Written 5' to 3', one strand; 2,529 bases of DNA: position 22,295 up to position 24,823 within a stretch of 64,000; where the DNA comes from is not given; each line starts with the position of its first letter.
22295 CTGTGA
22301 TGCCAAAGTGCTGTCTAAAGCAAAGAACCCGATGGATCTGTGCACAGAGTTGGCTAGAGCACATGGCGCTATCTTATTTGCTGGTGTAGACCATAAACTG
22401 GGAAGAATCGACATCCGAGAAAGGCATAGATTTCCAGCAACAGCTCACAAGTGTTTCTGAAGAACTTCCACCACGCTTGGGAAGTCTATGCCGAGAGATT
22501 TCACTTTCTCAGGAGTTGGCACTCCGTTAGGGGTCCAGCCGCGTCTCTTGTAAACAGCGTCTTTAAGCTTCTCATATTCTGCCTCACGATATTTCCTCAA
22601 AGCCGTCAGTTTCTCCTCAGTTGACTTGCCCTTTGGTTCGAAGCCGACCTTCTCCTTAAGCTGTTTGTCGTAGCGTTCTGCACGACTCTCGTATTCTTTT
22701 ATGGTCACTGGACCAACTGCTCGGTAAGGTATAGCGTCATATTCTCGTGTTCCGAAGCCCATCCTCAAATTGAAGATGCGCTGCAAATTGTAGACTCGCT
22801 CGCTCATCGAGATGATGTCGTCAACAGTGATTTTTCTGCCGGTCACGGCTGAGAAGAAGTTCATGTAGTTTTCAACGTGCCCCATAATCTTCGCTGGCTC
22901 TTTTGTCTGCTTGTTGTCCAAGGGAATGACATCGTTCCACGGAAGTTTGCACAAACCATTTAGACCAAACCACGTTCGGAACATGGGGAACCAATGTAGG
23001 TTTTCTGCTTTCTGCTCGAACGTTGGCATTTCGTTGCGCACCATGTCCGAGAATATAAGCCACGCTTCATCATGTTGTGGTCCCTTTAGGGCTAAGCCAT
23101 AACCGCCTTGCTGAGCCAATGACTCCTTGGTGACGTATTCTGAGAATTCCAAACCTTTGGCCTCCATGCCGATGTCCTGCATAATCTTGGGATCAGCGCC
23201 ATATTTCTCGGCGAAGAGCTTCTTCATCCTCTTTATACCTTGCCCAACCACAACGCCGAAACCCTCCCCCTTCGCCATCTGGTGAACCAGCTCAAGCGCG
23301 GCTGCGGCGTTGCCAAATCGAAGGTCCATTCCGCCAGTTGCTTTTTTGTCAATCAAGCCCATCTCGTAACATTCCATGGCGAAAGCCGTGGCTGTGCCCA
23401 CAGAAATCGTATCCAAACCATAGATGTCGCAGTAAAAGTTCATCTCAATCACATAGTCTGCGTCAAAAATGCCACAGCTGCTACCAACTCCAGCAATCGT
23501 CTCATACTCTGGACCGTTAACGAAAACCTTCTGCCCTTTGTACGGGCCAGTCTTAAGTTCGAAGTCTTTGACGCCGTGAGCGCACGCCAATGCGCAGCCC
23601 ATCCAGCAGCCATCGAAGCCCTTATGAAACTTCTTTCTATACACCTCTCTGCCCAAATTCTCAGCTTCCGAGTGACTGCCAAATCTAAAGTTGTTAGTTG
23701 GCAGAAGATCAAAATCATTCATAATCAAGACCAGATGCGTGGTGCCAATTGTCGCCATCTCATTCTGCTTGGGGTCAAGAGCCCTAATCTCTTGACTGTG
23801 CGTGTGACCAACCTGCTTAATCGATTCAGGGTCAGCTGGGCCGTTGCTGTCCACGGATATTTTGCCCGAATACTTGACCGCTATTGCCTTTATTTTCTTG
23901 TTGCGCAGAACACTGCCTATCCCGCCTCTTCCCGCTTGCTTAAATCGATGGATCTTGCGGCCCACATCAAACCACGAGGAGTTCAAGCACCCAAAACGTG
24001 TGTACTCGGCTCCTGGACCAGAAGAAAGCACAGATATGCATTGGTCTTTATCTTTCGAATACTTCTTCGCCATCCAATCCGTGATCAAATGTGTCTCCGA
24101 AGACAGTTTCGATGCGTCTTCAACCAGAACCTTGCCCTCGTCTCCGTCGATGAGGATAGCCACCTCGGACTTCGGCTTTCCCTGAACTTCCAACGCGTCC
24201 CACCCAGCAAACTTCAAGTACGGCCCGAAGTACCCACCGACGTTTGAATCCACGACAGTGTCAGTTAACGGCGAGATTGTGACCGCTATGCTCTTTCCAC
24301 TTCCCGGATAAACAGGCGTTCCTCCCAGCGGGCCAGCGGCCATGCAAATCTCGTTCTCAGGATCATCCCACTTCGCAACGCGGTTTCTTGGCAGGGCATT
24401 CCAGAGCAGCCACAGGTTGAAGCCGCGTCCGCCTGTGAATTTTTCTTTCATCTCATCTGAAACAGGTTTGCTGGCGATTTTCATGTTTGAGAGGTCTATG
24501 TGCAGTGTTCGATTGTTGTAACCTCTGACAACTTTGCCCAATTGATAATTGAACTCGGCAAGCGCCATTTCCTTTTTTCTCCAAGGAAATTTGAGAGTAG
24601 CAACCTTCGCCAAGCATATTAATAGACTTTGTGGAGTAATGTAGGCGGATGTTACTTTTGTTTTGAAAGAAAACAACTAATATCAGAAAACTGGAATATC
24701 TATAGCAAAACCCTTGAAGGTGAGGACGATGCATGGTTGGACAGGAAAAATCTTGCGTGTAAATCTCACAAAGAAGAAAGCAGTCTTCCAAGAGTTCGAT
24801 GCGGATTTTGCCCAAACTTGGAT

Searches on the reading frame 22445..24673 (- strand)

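Call 23: search_protein_families(library=pfam, proteins=[window:22445-24673:-], max_evalue=0.01)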
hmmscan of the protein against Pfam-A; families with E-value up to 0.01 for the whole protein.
window:22445-24673:- (742 aa): 2 families
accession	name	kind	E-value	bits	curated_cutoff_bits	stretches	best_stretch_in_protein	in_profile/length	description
PF01314.23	AFOR_C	-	4.1e-106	355.8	27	1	292-729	6-385/385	Aldehyde ferredoxin oxidoreductase, domains 2 & 3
PF02730.20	AFOR_N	-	1.5e-50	172.2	29.8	1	55-267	2-197/199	Aldehyde ferredoxin oxidoreductase, N-terminal domain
